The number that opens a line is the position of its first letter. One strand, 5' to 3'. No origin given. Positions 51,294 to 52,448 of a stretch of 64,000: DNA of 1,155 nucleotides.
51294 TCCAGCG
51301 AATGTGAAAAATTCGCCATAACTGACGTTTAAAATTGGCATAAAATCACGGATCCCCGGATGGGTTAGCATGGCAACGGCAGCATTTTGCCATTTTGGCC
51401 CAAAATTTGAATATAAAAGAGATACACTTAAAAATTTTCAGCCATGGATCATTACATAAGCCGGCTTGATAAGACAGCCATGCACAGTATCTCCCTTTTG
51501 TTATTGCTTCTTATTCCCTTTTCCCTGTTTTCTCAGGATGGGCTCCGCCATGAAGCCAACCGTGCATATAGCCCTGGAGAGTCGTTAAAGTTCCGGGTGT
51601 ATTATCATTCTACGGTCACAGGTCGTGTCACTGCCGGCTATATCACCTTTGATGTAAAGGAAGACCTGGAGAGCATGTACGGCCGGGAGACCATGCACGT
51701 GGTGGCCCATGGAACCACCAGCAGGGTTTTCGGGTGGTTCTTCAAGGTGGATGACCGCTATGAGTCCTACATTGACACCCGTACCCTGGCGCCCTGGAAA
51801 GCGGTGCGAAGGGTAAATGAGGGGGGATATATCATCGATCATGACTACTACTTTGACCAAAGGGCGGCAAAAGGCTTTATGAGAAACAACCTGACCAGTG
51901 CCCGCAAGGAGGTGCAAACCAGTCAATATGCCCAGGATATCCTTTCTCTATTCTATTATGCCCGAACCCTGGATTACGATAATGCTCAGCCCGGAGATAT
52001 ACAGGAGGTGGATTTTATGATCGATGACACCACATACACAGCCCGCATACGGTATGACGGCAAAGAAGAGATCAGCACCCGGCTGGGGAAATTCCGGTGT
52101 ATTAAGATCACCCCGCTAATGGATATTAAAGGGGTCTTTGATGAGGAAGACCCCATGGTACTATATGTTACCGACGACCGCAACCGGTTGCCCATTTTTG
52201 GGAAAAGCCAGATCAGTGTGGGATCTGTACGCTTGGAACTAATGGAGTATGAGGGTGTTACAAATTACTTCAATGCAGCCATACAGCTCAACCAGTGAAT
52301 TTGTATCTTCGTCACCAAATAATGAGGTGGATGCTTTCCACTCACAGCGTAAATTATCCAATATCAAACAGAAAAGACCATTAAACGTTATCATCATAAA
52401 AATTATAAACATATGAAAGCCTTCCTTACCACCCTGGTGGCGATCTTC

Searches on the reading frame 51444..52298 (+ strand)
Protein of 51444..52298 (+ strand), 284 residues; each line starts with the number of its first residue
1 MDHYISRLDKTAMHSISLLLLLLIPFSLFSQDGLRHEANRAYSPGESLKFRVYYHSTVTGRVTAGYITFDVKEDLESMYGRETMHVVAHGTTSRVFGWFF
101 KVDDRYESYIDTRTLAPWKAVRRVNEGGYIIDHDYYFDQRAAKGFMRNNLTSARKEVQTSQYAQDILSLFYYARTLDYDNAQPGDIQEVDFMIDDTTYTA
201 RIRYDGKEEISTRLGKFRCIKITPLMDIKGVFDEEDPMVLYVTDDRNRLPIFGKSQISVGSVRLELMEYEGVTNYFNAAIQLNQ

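Call 32: search_protein_families(library=pfam, proteins=[window:51444-52295:+], max_evalue=0.001)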
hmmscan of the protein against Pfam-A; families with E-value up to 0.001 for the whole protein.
window:51444-52295:+ (284 aa): 1 family
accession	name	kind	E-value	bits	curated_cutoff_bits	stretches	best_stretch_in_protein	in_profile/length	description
PF11306.15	DUF3108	-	1.8e-39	136.2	26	1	49-266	1-208/209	Protein of unknown function (DUF3108)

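Call 61: find_encoding_contigs(protein=window:51444-52298:+, flank=10000, max_places=10)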
Protein window:51444-52298:+ (284 aa): 2 contigs read that carry it; 2 places shown.
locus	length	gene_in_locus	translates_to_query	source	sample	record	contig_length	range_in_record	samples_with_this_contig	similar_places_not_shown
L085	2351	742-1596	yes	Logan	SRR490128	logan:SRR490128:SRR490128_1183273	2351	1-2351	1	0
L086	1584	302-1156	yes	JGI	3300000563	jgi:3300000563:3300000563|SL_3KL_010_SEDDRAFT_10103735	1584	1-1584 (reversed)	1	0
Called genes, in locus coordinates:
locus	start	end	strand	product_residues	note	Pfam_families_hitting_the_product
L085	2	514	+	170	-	?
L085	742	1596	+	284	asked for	PF11306:DUF3108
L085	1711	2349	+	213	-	?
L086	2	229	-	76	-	?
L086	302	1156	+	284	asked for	PF11306:DUF3108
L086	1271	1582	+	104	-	?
